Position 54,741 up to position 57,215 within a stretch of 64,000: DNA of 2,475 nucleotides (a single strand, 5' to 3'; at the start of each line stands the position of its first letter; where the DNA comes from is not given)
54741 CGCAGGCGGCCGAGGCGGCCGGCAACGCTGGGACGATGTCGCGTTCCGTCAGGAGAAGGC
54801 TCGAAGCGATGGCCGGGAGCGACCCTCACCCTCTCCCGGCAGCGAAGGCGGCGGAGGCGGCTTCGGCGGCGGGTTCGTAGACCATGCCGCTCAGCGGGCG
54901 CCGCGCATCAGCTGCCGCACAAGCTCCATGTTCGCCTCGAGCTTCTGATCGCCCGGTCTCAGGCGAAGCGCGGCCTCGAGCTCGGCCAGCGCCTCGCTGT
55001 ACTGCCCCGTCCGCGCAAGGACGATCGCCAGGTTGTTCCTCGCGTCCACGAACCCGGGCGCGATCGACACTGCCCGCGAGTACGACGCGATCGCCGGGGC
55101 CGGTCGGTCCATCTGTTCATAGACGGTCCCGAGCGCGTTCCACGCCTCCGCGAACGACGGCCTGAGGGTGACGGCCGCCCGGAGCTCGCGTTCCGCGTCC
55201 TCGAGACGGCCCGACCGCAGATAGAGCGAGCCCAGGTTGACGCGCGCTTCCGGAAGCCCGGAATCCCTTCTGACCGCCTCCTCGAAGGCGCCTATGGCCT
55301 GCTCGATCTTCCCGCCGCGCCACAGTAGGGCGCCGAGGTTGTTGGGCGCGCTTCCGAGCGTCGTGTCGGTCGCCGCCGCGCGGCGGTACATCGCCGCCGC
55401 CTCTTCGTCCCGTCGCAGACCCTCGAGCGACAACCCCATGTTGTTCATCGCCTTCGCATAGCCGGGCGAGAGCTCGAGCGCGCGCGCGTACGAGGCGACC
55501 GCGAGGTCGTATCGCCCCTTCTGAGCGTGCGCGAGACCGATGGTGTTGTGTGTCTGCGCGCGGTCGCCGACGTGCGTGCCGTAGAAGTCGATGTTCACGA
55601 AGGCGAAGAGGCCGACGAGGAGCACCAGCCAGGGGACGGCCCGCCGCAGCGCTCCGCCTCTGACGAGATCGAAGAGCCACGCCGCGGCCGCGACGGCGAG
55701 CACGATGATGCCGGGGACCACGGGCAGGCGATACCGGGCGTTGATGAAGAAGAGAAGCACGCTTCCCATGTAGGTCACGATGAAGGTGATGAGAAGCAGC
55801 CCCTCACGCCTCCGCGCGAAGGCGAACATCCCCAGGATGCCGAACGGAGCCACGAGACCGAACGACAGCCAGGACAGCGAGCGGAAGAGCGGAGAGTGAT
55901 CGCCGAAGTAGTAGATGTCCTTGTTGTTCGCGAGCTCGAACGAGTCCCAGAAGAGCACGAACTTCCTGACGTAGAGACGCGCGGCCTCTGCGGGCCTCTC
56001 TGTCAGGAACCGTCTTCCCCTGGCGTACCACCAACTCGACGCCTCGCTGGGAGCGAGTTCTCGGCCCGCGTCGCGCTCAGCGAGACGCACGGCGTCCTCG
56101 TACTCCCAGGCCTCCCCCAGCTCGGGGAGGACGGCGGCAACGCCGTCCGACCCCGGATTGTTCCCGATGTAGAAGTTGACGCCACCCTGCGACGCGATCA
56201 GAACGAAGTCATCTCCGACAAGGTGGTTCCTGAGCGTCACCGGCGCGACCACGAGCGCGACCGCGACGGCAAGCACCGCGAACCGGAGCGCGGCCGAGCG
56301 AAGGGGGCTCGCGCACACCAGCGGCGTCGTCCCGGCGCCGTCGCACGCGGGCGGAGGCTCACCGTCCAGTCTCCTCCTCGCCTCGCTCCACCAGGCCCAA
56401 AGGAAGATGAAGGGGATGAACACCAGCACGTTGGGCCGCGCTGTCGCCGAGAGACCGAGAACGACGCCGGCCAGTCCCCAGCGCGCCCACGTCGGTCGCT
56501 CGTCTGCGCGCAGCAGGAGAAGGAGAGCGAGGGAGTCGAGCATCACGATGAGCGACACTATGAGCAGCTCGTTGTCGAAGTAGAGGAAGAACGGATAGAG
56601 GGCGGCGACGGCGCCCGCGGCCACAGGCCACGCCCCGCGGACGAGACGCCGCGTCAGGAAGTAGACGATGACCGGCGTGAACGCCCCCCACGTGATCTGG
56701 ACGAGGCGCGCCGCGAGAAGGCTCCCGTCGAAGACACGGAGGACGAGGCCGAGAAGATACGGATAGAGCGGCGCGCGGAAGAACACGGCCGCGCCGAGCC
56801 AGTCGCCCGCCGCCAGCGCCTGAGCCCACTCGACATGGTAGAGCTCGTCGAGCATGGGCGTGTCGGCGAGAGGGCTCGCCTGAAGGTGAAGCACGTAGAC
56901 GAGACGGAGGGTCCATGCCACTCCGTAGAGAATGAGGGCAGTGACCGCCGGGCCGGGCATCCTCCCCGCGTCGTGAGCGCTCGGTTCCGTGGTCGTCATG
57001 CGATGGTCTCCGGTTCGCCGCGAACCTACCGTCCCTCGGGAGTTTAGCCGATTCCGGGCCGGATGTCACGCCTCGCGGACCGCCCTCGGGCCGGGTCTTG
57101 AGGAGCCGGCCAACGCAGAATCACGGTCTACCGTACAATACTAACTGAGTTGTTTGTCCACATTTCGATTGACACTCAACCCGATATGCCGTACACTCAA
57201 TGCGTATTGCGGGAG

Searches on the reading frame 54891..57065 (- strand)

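Call 23: search_protein_families(library=pfam, proteins=[window:54891-57065:-], max_evalue=0.00001)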
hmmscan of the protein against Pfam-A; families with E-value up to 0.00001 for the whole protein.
window:54891-57065:- (724 aa): 16 families
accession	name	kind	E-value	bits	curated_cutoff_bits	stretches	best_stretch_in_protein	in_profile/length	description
PF00515.34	TPR_1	-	1.4e-33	113.7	27.8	1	503-536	1-34/34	Tetratricopeptide repeat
PF07719.23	TPR_2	-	3.6e-32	108.2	27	0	503-535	1-33/34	Tetratricopeptide repeat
PF13181.12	TPR_8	-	2.9e-30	102.2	25.7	0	503-535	1-33/34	Tetratricopeptide repeat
PF13414.12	TPR_11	-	2.5e-28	97.9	26.8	2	510-547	1-38/42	TPR repeat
PF13432.12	TPR_16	-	1.7e-25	89.5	32.7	4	577-636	3-62/65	Tetratricopeptide repeat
PF13424.12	TPR_12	-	5.1e-23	81.5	30.1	1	501-565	1-73/77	Tetratricopeptide repeat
PF14559.12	TPR_19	-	1.1e-19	70.9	25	2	585-645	5-65/68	Tetratricopeptide repeat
PF13431.12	TPR_17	-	9e-19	66.6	24.4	0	662-693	2-33/34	Tetratricopeptide repeat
PF13428.12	TPR_14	-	7.4e-17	60.6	23.5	0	605-647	1-43/44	Tetratricopeptide repeat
PF13231.12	PMT_2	-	1.7e-15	58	26.1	1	98-237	3-141/160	Dolichyl-phosphate-mannose-protein mannosyltransferase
PF13176.12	TPR_7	-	4e-14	51.9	27.9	0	510-534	6-30/36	Tetratricopeptide repeat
PF13371.12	TPR_9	-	8.3e-12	45.4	35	1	648-716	4-72/73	Tetratricopeptide repeat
PF13374.12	TPR_10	-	1.4e-11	44.4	27.5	0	674-703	3-32/42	Tetratricopeptide repeat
PF23914.1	TPR_CcmH_CycH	-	3.6e-08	33.8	42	0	628-692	39-106/158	Cytochrome c-type biogenesis protein H TPR domain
PF13174.12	TPR_6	-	5.4e-07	30.3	26.3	0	509-534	6-31/33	Tetratricopeptide repeat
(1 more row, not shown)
